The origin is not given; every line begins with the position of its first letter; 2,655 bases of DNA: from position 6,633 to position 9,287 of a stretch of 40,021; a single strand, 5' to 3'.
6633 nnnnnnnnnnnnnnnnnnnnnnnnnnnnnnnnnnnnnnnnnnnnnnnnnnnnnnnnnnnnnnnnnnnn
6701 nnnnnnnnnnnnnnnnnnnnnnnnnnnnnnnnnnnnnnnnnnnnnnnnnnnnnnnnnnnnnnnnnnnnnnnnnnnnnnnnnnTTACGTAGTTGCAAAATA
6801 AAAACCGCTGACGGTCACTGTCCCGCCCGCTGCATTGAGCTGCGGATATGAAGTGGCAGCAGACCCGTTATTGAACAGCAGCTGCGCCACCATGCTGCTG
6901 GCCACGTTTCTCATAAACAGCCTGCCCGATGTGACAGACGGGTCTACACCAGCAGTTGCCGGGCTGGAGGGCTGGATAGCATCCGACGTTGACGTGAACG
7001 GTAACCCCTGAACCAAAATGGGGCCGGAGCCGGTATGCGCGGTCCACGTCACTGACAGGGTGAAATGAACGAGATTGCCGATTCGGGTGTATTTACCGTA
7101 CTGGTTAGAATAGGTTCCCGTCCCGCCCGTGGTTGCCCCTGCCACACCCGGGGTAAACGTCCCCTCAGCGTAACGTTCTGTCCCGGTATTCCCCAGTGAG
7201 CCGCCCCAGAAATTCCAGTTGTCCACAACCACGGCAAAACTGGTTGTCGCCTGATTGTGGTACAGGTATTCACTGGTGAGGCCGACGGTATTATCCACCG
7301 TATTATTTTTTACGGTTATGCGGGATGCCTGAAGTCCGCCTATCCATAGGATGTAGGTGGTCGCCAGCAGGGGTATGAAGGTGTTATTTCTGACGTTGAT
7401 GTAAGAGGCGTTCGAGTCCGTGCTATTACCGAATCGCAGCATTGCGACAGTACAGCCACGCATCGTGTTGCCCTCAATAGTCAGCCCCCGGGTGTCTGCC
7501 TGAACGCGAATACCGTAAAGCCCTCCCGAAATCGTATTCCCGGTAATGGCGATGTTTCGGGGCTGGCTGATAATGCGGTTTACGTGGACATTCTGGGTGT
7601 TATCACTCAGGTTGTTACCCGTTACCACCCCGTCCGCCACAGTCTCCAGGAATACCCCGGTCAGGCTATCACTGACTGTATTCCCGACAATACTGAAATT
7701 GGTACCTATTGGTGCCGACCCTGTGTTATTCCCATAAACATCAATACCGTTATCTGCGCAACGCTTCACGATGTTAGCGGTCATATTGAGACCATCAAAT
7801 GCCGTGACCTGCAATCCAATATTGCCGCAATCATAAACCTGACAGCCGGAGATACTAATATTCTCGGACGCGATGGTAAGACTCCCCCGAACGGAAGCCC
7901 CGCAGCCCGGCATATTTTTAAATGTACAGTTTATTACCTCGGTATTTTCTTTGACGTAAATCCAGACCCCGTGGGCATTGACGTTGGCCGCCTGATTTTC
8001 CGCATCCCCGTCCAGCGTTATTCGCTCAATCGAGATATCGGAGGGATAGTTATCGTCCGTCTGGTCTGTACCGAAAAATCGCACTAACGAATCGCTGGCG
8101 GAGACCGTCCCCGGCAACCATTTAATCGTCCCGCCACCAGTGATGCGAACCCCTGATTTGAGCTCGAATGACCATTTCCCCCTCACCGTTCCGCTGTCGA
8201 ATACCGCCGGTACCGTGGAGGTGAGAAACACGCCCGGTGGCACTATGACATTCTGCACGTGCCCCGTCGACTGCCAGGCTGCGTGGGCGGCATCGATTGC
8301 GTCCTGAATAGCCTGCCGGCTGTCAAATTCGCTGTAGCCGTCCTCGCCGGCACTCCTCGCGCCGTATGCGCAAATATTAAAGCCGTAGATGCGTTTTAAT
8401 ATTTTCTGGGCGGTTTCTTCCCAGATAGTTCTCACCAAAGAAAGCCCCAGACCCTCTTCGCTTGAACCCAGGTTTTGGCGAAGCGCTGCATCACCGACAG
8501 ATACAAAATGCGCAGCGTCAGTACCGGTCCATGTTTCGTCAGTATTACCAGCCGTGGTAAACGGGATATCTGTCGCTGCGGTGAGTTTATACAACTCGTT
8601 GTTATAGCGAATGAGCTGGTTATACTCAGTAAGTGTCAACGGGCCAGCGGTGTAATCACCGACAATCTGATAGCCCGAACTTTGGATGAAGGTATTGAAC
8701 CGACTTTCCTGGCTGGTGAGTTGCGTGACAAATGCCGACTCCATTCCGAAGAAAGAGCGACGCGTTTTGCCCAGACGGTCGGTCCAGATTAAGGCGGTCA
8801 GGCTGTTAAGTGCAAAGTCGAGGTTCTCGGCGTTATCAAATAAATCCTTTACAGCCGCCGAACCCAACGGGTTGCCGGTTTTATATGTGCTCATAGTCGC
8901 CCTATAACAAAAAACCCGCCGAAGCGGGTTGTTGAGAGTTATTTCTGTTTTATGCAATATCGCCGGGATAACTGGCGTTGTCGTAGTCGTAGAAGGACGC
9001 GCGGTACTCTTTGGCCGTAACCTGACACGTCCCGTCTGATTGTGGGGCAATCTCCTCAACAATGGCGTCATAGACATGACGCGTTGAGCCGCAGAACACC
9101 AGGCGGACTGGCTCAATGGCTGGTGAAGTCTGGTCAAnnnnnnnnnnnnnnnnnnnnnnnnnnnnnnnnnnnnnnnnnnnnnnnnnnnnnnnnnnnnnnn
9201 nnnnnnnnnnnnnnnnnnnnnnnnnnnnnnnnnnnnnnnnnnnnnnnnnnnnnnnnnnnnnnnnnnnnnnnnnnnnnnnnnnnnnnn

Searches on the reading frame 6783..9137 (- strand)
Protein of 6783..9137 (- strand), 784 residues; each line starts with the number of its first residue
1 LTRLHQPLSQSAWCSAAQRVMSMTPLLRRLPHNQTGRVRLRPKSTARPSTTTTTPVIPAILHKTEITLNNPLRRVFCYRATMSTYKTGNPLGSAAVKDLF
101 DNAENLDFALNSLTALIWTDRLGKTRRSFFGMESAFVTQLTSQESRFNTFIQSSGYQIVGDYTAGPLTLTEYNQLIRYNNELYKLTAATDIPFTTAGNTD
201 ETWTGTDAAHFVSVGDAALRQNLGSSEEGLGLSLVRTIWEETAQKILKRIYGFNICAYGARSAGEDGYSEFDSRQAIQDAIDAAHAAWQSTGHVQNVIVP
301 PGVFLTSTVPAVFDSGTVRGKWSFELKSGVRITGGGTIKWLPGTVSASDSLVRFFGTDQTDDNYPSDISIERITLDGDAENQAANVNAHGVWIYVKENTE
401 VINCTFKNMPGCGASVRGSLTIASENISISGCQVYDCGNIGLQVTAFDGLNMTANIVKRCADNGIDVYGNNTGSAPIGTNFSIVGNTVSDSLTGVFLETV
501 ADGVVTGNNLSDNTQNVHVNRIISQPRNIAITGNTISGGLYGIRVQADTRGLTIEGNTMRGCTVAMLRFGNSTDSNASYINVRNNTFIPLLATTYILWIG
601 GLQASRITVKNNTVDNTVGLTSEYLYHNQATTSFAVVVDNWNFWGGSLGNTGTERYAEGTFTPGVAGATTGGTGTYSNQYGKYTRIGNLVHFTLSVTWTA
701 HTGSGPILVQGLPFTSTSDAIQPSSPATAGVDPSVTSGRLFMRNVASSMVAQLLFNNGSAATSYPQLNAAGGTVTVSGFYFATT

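Call 19: search_protein_families(library=phrogs, proteins=[window:6783-9137:-], max_evalue=0.01)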
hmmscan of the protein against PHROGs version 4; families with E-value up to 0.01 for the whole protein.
window:6783-9137:- (784 aa): 6 families
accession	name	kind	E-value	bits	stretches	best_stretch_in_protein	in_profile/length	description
phrog_15455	-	tail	6.1e-37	128.4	1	82-587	1-483/652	tail fiber protein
phrog_32929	-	unknown function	3.9e-19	69.5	1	82-235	1-140/685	-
phrog_17635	-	tail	7.1e-19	68.5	1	82-223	5-141/721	tail fiber protein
phrog_34100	-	tail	3e-15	56.6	1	82-316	5-232/696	tail protein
phrog_15518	-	unknown function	4.4e-15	56.1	1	82-226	1-135/667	-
phrog_15695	-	tail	2.8e-09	36.3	1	88-225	10-171/1284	tail fiber protein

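Call 85: search_protein_families(library=pfam, proteins=[window:6783-8894:-], max_evalue=0.001)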
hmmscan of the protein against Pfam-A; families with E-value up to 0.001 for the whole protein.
window:6783-8894:- (703 aa): 2 families
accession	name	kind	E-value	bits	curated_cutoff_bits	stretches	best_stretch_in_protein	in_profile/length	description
PF13229.12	Beta_helix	-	2.9e-16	59.9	25.9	2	300-390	39-124/158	Right handed beta helix region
PF05048.19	NosD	-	1.7e-08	34.6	23.6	2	391-581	24-202/212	Periplasmic copper-binding protein (NosD)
